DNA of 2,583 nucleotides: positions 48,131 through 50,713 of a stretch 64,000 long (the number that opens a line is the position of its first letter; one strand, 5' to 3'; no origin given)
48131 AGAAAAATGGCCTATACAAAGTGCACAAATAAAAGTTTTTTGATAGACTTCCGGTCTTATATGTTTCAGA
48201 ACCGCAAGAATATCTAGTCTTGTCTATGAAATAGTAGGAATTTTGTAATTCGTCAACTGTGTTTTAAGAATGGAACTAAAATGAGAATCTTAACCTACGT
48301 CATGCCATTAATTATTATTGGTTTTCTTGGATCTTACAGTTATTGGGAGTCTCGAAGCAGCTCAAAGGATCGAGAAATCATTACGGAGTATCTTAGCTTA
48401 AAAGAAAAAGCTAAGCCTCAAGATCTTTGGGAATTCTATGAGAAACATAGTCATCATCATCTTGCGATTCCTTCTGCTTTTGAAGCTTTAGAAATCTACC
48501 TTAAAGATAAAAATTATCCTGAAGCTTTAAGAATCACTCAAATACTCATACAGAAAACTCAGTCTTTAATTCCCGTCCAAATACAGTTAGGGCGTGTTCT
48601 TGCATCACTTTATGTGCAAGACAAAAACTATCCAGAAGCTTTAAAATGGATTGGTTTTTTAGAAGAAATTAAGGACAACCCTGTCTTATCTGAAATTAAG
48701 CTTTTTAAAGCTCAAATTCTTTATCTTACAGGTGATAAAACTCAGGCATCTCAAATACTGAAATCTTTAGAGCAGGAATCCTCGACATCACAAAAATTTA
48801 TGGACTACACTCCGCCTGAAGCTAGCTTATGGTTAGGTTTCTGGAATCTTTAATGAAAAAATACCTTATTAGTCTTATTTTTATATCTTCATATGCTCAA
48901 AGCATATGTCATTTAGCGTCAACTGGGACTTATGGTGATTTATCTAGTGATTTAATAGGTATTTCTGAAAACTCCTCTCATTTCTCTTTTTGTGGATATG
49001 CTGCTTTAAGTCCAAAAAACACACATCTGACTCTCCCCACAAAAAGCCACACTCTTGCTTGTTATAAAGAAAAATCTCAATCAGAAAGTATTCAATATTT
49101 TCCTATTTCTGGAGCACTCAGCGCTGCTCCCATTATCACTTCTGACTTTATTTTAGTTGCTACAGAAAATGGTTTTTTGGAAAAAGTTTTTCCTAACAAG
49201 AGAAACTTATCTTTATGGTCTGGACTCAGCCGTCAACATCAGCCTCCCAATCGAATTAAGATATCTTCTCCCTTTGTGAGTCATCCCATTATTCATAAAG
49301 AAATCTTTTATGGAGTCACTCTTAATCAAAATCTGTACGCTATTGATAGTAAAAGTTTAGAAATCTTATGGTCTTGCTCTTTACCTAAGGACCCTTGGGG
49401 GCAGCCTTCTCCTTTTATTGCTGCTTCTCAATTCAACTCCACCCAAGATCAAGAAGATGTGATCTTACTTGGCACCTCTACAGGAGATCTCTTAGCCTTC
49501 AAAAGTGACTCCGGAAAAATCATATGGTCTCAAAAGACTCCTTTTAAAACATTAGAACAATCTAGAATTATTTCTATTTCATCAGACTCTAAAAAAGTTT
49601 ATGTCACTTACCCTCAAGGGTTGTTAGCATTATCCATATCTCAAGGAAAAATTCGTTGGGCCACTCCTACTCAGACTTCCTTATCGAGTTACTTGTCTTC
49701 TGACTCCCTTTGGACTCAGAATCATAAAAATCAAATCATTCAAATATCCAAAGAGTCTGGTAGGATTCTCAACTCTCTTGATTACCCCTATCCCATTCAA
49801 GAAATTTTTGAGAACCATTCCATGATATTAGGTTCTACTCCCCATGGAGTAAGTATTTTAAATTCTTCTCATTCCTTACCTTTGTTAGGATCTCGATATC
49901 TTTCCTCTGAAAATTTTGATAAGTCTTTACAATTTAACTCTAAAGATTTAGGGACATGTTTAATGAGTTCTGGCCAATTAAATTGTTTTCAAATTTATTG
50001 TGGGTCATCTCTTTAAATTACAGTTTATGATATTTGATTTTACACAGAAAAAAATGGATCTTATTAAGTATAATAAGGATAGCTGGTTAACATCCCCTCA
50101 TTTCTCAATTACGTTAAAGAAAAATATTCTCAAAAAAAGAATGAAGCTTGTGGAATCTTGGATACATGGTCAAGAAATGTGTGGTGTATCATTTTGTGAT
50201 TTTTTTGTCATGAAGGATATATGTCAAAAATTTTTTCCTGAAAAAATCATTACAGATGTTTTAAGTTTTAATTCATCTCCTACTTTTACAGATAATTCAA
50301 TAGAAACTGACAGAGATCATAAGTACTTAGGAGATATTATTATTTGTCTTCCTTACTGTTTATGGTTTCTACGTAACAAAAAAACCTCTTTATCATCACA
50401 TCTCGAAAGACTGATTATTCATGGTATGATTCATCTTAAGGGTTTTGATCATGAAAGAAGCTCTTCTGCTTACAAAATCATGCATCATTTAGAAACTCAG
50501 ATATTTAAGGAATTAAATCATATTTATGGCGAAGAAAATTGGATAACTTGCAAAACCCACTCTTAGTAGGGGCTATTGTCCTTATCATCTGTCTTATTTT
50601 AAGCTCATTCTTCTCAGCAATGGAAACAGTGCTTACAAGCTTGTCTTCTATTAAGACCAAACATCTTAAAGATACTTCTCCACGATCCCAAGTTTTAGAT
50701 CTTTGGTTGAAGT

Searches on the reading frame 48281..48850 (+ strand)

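Call 8: search_protein_families(library=pfam, proteins=[window:48281-48850:+], max_evalue=0.01)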
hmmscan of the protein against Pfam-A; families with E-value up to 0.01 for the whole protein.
window:48281-48850:+ (190 aa): 3 families
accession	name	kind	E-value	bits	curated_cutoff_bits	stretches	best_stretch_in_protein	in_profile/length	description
PF14559.12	TPR_19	-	0.00084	20.1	25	0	113-164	3-52/68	Tetratricopeptide repeat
PF12895.13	ANAPC3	-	0.0016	19.1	27.2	0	142-169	28-55/82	Anaphase-promoting complex, cyclosome, subunit 3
PF17004.11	SRP_TPR_like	-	0.0071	16.9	35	0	113-167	50-97/109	Putative TPR-like repeat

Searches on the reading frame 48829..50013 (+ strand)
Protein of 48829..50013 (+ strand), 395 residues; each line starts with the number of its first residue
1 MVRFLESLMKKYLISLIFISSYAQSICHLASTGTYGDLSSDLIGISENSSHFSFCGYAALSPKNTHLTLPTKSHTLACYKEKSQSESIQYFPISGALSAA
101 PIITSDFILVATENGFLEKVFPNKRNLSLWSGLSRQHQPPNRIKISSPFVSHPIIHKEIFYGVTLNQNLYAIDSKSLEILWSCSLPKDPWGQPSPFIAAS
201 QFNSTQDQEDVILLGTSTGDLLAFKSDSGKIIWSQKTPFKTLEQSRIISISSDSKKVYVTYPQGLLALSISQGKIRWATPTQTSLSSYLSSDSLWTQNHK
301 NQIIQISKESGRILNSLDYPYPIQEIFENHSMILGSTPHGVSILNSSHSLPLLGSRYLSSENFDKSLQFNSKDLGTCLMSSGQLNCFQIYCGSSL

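Call 8: search_protein_families(library=pfam, proteins=[window:48829-50013:+], max_evalue=0.01)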
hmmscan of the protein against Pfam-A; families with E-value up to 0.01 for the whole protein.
window:48829-50013:+ (395 aa): 4 families
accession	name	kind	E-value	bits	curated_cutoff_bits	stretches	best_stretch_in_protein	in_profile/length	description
PF13360.13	PQQ_2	-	2.7e-14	53.8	27.6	1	143-313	59-229/233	Outer membrane protein assembly factor BamB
PF13570.13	Beta-prop_ACSF4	-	5.9e-14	52.6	133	2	71-237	68-212/329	Beta-alanine-activating enzyme, beta-propeller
PF25293.1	Beta-prop_EMC1_N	-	2.1e-05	24.7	34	1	206-321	72-197/219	EMC1 N-terminal beta-propeller domain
PF23727.1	Beta-prop_FAM234A_B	-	0.0026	16.8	26.4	1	166-309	99-240/467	FAM234A/B beta-propeller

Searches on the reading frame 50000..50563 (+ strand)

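Call 8: search_protein_families(library=pfam, proteins=[window:50000-50563:+], max_evalue=0.01)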
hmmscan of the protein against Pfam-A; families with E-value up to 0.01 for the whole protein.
window:50000-50563:+ (188 aa): 1 family
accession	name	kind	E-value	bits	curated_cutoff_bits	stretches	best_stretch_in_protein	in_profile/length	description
PF02130.23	YbeY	-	9.9e-21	74.4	25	1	54-172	23-129/129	Endoribonuclease YbeY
